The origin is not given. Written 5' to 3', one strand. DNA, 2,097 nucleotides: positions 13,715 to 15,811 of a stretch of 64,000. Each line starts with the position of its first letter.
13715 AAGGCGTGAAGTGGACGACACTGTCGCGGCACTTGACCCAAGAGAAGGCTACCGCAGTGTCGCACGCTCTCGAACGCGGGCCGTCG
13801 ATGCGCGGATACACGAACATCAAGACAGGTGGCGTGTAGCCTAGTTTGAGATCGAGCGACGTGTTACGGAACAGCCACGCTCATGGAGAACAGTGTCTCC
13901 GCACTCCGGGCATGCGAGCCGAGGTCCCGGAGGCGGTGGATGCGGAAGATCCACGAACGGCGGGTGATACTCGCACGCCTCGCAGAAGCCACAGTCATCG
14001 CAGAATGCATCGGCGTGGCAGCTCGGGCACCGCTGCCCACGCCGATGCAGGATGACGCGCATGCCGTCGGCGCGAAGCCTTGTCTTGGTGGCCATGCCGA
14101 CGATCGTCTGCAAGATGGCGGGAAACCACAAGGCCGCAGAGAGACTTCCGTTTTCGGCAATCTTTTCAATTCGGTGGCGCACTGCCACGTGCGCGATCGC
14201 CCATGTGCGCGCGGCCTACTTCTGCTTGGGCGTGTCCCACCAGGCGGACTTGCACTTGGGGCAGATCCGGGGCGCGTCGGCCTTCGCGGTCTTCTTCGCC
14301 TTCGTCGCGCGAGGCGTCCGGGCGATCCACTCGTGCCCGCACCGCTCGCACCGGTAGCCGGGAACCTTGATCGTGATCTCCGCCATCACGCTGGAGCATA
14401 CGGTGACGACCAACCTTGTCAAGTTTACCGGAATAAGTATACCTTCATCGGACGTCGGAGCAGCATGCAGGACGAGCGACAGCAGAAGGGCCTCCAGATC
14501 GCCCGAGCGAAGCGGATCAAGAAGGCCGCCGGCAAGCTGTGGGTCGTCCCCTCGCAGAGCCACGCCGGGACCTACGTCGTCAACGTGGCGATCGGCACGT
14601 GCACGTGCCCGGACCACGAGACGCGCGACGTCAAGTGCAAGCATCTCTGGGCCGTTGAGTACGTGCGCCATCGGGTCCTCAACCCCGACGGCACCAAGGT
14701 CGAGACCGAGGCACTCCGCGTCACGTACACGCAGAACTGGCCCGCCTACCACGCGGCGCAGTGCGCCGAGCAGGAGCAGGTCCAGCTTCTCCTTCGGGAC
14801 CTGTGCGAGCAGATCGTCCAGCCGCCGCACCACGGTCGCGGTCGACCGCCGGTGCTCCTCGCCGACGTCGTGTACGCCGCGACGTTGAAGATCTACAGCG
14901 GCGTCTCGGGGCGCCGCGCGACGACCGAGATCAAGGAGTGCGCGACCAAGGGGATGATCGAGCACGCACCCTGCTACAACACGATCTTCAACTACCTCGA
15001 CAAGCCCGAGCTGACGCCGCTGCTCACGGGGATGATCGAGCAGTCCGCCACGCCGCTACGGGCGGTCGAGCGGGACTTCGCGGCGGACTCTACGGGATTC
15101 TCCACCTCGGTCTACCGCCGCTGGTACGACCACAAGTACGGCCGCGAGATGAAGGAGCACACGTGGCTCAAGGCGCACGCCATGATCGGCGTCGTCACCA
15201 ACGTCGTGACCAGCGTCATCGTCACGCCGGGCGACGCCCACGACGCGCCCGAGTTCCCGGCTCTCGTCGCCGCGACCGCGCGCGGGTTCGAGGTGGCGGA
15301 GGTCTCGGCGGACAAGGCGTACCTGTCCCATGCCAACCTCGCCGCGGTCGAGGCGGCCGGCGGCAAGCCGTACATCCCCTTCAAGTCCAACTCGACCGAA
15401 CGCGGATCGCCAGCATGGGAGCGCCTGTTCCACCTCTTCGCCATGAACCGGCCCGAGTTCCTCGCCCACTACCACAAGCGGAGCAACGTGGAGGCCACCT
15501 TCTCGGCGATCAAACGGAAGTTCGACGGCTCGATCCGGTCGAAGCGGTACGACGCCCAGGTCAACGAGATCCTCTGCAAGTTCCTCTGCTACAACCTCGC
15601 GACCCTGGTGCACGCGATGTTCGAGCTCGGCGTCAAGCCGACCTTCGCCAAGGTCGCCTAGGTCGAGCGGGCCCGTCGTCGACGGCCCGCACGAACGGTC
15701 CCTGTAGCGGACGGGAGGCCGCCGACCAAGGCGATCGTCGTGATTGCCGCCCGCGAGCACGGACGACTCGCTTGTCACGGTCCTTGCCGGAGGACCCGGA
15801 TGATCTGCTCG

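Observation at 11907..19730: Intact 7.8-kb single-transposase cargo transposon splitting a resident gene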

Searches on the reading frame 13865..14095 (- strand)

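Call 47: search_protein_families(library=padloc, proteins=[window:13865-14095:-], max_evalue=0.01)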
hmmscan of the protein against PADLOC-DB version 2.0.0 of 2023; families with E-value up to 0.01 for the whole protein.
window:13865-14095:- (77 aa): 0 families

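Call 48: search_protein_families(library=pfam, proteins=[window:13865-14095:-], max_evalue=0.1)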
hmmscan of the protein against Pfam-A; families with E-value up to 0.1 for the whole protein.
window:13865-14095:- (77 aa): 2 families
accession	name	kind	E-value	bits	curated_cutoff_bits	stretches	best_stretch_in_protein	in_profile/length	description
PF02008.25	zf-CXXC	-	0.0079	16.7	26.5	1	18-47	4-33/48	CXXC zinc finger domain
PF16101.10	PRIMA1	-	0.06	13.5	38.6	1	22-65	40-82/158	Proline-rich membrane anchor 1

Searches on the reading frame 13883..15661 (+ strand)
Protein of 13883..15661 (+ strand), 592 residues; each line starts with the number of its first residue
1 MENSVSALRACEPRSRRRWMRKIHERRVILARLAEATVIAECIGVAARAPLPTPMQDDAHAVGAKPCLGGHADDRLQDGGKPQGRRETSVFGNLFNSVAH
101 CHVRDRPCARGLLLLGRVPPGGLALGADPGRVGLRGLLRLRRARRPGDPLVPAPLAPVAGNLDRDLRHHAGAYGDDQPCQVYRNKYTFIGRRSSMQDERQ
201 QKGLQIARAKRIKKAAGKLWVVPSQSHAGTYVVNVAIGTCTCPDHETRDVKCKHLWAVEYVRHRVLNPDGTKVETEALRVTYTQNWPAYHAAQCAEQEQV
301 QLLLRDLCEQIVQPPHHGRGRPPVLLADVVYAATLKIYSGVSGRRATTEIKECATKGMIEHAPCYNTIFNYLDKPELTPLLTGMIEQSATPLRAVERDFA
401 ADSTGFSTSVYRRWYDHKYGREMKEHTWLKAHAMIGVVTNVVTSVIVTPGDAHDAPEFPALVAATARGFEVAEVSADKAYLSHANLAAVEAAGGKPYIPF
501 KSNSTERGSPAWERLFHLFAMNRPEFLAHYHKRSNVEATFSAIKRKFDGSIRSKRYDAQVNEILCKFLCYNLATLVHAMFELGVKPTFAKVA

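Call 6: search_protein_families(library=pfam, proteins=[window:13883-15661:+], max_evalue=0.01)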
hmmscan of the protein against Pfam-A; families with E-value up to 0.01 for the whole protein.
window:13883-15661:+ (592 aa): 2 families
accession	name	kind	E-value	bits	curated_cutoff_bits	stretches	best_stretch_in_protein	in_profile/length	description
PF01609.27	DDE_Tnp_1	-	2e-21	77.1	23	1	396-572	4-200/200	Transposase DDE domain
PF04434.22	SWIM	-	0.0026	17.7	19.6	1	231-261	1-36/38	SWIM zinc finger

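Call 16: find_related_loci(query=window:13883-15661:+, collection=genome_contigs, flank=10000)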
Query window:13883-15661:+ (592 aa) in genome_contigs; peptide patterns used: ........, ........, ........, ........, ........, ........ (x = any residue, [..] = any of these).
20 stretches matched a pattern; 1 encode a relative of the query (tblastn E <= 1e-3); 1 distinct loci.
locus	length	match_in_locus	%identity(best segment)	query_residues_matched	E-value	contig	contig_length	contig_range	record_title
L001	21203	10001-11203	54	192-588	8e-141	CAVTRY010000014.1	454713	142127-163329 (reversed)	MAG: uncultured delta proteobacterium isolate MFD09286.bin.2.143 genome assembly, contig: contig_23059, whole genome sho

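Call 18: find_homologous_proteins(query=window:13883-15661:+)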
Query window:13883-15661:+ (592 aa): 1574 proteins with E <= 0.001 among 8000 candidates; the best 120 are listed. Only proteins of 325 to 1036 residues were searched: fused or split forms outside these lengths cannot appear, so this answer is no evidence that the protein stands alone or is whole; find_related_loci, which searches DNA, has no such limit.
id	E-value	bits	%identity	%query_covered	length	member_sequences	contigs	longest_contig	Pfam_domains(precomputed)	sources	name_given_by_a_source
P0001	1.6e-226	771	81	67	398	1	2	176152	PF01609.28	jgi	jgi:transposase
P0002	2.1e-203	695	74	66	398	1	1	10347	PF01609.28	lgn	-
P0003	2.3e-190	652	83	57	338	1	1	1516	PF01609.28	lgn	-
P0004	6.1e-177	608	65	67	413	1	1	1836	PF01609.28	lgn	-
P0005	4.8e-172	592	65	66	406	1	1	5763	PF01609.28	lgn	-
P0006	1.1e-171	590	65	66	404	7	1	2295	PF01609.28,PF04434.23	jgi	jgi:transposase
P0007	1.3e-167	577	62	67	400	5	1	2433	PF01609.28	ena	-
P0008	5.4e-167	575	63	66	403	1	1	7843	PF01609.28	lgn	-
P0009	2.0e-166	573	63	67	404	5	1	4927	PF01609.28,PF04434.23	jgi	-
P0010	2.8e-166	573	62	66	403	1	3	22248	PF01609.28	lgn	-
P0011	2.0e-165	570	63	67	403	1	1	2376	PF01609.28,PF04434.23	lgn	-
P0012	1.6e-164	567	62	67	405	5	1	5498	PF01609.28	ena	-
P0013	2.3e-164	566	62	67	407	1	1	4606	PF01609.28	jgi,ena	-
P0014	4.9e-164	565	61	66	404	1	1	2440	PF01609.28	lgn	-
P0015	5.5e-163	562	61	67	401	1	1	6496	PF01609.28,PF04434.23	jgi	jgi:transposase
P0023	9.1e-162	558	62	66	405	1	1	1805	PF01609.28,PF04434.23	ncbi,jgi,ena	jgi:transposase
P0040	1.0e-159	551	61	67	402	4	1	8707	PF01609.28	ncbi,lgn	-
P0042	1.3e-159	551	61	67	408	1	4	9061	PF01609.28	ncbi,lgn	-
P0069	2.1e-157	543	61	66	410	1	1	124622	PF01609.28,PF04434.23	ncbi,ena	-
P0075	5.4e-157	542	61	66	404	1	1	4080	PF01609.28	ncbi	-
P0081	9.8e-157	541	60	68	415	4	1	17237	PF01609.28,PF04434.23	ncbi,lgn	ncbi:MAG TPA: transposase [Polyangia bacterium]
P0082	1.3e-156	541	60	67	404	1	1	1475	PF01609.28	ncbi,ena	-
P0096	2.5e-155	536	58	66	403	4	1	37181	PF01609.28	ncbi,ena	-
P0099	2.8e-155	536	59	67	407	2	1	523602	PF01609.28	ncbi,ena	-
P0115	2.2e-153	530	60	67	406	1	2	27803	PF01609.28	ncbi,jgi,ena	jgi:transposase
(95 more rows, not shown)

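Call 19: find_encoding_contigs(protein=P0001, flank=10000, max_places=4)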
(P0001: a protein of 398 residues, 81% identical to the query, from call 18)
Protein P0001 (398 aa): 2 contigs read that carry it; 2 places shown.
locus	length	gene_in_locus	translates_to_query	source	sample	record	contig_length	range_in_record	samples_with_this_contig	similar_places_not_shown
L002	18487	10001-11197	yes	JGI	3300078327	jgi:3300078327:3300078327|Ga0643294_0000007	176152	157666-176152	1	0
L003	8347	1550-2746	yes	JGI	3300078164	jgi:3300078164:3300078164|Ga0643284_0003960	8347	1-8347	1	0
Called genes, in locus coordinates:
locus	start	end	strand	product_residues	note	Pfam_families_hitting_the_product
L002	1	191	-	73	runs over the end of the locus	-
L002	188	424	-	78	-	-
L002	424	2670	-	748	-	PF00176:SNF2-rel_dom, PF00271:Helicase_C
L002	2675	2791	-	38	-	-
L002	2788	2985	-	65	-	-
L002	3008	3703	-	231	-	-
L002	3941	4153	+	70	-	-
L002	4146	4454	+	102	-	-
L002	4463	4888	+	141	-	-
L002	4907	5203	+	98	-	-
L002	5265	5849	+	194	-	-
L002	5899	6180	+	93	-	-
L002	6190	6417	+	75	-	PF24729:Acb2_Tad1_hairpin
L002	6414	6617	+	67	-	-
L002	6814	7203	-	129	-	-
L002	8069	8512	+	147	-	-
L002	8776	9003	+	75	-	PF13443:HTH_26, PF01381:HTH_3 (weak)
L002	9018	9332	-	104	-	-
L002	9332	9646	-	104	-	-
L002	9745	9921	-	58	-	PF23470:Zn_ribbon_PF0610 (faint)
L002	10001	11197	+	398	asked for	PF01609:DDE_Tnp_1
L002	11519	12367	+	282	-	-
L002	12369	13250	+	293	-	-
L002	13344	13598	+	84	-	-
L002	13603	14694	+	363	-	PF10127:RlaP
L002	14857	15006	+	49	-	PF11752:DUF3309 (weak)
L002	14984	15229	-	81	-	-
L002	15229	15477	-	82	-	-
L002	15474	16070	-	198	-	PF07799:DUF1643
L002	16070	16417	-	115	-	-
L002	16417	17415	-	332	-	PF21189:PHA02142, PF09414:RNA_ligase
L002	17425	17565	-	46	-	-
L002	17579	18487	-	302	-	?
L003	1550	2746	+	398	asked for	PF01609:DDE_Tnp_1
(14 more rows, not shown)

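Call 20: find_encoding_contigs(protein=P0002, flank=10000, max_places=4)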
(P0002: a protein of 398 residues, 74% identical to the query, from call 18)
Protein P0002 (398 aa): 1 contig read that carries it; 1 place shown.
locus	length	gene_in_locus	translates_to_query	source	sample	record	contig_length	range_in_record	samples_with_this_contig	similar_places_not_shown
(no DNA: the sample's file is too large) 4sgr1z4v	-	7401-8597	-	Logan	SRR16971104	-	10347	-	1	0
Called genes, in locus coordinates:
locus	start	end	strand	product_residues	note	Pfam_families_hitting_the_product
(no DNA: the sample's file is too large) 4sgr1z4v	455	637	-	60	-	-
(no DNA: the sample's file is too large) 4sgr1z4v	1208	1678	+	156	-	-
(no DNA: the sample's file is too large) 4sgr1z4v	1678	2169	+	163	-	-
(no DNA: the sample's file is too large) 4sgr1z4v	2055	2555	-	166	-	-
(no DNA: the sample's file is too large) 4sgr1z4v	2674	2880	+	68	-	-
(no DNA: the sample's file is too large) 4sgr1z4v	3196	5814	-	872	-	PF13588:HSDR_N_2, PF02384:N6_Mtase, PF01170:UPF0020, PF07669:Eco57I, PF20473:MmeI_Mtase (weak)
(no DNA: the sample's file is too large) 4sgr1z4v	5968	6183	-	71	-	-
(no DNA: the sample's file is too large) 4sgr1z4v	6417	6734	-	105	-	-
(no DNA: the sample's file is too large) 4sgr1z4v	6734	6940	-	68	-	-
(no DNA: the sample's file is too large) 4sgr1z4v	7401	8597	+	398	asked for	PF01609:DDE_Tnp_1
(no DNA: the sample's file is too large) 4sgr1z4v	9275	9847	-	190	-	-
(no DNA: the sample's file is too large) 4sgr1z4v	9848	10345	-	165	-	?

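Call 24: search_protein_families(library=ncbifam, proteins=[window:13883-15661:+, P0001], max_evalue=0.01)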
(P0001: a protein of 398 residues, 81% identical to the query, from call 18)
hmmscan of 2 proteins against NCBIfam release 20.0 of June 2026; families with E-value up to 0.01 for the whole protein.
window:13883-15661:+ (592 aa): 8 families
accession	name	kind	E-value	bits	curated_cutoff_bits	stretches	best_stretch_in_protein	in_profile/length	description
NF033579.1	transpos_IS5_2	equivalog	2.5e-34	119.1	140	1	285-573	2-288/289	IS5 family transposase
NF033551.1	transpos_IS1182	equivalog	5.8e-16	58.5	270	1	430-503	269-344/488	IS1182 family transposase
NF033581.1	transpos_IS5_4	equivalog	3e-09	36.7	140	1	418-572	144-284/285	IS5 family transposase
NF033592.1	transpos_IS4_1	equivalog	2e-07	30.5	115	1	391-504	101-210/332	IS4 family transposase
NF033580.1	transpos_IS5_3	equivalog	2.6e-07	30.4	110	1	441-545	139-230/258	IS5 family transposase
NF033593.1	transpos_ISNCY_1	equivalog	6.6e-06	25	325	1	439-575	311-442/444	ISNCY family transposase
NF033520.1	transpos_IS982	equivalog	5.4e-05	22.9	130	1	429-572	114-241/243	IS982 family transposase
NF033559.2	transpos_IS1634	equivalog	0.0017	17.4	100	0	399-497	134-235/483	IS1634 family transposase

P0001 (398 aa): 8 families
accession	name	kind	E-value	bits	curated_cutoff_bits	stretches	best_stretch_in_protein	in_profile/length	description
NF033579.1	transpos_IS5_2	equivalog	1.8e-35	122.8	140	1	91-379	2-288/289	IS5 family transposase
NF033551.1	transpos_IS1182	equivalog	1e-15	57.6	270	1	236-308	269-343/488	IS1182 family transposase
NF033592.1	transpos_IS4_1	equivalog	4.6e-11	42.4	115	1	193-310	91-210/332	IS4 family transposase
NF033593.1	transpos_ISNCY_1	equivalog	1.4e-08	33.8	325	1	245-382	311-443/444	ISNCY family transposase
NF033581.1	transpos_IS5_4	equivalog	1.9e-08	34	140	1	107-377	11-283/285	IS5 family transposase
NF033520.1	transpos_IS982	equivalog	8.1e-08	32.1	130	1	180-378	48-241/243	IS982 family transposase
NF033580.1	transpos_IS5_3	equivalog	2.2e-06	27.4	110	1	235-350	128-229/258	IS5 family transposase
NF033559.2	transpos_IS1634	equivalog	0.0016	17.6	100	0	248-298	179-231/483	IS1634 family transposase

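Call 25: search_protein_representatives(protein=window:13883-15661:+)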
Query: 592 residues. Proteins with E-value up to 0.001 (for the whole library): 5560; up to 1e-10: 3028; up to 1e-30: 957. The best 150 are listed.
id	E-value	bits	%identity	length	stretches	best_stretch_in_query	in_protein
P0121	3.9e-145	501.1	57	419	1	198-588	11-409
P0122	6.0e-127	441.0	51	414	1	193-590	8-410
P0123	9.3e-127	440.4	50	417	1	197-588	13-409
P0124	2.0e-126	439.3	53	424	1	197-588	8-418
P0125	2.1e-122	426.0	51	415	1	197-588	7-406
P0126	8.0e-119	414.2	49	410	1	197-589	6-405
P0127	1.6e-115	403.3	48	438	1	197-591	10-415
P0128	4.4e-114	398.5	48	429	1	197-588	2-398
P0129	1.2e-113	397.1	45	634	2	225-547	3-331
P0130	5.9e-113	394.8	49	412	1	194-588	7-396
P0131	2.1e-111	389.6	50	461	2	277-588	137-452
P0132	1.2e-110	387.1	48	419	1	197-588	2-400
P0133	2.4e-110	386.1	47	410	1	197-589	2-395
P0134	1.0e-109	384.1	49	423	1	196-588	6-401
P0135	8.8e-109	381.0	49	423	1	197-589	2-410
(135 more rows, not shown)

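Call 66: list_cluster_members(proteins=[P0023, P0040, P0042, P0069, P0075, P0081, P0082, P0096, P0099, P0115])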
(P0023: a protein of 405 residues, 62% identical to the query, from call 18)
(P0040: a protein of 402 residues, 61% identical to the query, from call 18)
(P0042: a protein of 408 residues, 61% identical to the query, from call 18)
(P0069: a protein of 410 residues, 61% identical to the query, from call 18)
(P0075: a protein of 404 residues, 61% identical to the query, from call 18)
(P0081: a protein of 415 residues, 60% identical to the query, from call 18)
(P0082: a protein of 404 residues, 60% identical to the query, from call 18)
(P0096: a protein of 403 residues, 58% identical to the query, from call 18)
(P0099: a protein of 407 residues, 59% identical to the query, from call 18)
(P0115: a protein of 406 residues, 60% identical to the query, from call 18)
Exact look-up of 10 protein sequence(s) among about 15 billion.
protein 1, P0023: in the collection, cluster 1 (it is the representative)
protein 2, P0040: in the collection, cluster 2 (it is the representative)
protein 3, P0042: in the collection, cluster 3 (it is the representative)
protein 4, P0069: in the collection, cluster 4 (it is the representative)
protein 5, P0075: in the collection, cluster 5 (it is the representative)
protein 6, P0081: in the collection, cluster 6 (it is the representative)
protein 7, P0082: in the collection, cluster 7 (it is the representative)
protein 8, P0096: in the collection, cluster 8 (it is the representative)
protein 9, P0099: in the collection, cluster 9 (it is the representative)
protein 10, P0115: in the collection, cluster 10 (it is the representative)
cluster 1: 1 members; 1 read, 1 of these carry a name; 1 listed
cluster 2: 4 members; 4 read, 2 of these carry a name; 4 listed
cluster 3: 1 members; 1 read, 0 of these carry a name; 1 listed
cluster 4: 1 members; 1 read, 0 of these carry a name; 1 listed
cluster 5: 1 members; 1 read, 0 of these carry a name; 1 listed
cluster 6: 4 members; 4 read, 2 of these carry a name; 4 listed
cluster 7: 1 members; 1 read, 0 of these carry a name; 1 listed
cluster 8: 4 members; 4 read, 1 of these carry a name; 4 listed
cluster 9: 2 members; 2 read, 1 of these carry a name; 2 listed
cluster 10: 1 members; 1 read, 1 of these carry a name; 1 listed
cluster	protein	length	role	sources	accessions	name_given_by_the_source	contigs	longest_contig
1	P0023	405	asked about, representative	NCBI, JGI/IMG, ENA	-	transposase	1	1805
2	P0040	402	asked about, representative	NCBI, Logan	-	-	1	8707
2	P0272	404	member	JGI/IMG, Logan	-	transposase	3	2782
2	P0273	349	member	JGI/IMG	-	transposase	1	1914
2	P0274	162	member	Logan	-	-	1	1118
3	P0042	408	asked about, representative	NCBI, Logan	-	-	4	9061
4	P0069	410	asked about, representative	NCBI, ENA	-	-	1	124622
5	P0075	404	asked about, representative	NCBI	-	-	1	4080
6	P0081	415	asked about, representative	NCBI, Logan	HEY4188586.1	MAG TPA: transposase [Polyangia bacterium]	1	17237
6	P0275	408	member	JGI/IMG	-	transposase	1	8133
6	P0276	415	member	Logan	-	-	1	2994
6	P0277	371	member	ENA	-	-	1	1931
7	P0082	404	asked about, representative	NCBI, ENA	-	-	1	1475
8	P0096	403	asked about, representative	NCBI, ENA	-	-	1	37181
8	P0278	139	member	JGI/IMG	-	hypothetical protein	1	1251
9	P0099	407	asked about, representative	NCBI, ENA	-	-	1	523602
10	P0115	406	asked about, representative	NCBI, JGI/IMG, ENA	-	transposase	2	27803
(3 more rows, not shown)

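Call 88: search_protein_families(library=pfam, proteins=[L002:11519-12364:+, L002:12369-13247:+, L002:6817-7203:-, L002:8069-8509:+, L002:9021-9332:-, L002:9335-9646:-], max_evalue=0.001)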
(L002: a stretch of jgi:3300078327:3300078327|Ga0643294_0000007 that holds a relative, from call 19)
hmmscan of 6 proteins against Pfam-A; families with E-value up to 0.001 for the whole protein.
L002:11519-12364:+ (282 aa): 1 family
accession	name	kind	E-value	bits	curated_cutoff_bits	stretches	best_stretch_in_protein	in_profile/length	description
PF12872.13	OST-HTH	-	3.2e-05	24.1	23.8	1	31-73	21-65/71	OST-HTH/LOTUS domain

L002:12369-13247:+ (293 aa): 0 families

L002:6817-7203:- (129 aa): 0 families

L002:8069-8509:+ (147 aa): 0 families

L002:9021-9332:- (104 aa): 0 families

L002:9335-9646:- (104 aa): 0 families

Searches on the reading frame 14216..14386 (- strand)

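Call 47: search_protein_families(library=padloc, proteins=[window:14216-14386:-], max_evalue=0.01)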
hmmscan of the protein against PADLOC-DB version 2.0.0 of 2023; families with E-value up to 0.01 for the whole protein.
window:14216-14386:- (56 aa): 0 families

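Call 48: search_protein_families(library=pfam, proteins=[window:14216-14386:-], max_evalue=0.1)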
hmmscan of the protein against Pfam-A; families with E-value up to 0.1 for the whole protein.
window:14216-14386:- (56 aa): 14 families
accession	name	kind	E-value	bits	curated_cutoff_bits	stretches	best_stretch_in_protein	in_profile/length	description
PF23470.1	Zn_ribbon_PF0610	-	1.7e-06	28.1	26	2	37-56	16-35/39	PF0610 rubredoxin-like zinc beta-ribbon domain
PF09723.15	Zn_ribbon_8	-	0.00061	20.2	34.4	1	11-47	6-34/41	Zinc ribbon domain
PF01155.25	HypA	-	0.0092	16.4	28.9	1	8-48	68-95/112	Hydrogenase/urease nickel incorporation, metallochaperone, hypA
PF08274.17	Zn_Ribbon_YjdM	-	0.012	16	30.8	0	13-20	22-29/30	PhnA Zinc-Ribbon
PF21349.2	RUBY_RBDX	-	0.018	14.9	26.5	0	36-46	13-23/30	Rubrerythrin, rubredoxin-like domain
PF14311.12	DUF4379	-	0.019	15.6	24.5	1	12-47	29-55/56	Probable Treble clef zinc finger domain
PF24292.1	DUF7479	-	0.026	15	27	0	11-48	3-39/60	Domain of unknown function (DUF7479)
PF24453.1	DUF7569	-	0.026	15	27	1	12-51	6-46/70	Family of unknown function (DUF7569)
PF24458.1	DUF7573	-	0.046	14.1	30.2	0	5-47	4-38/39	Domain of unknown function (DUF7573)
PF08271.17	Zn_Ribbon_TF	-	0.05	13.6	29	0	41-48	2-9/43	TFIIB zinc-binding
PF01096.23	Zn_ribbon_TFIIS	-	0.056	13.7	21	0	11-20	29-38/39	Transcription factor S-II (TFIIS)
PF18439.7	zf_UBZ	-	0.071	13.2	25.6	0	11-19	3-11/32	Ubiquitin-Binding Zinc Finger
PF13717.11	Zn_ribbon_4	-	0.074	13.4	30.3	0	12-20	27-35/36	zinc-ribbon domain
PF23137.1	HVO_0758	-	0.077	13.3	27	0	38-49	41-52/55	HVO_0758 mu-protein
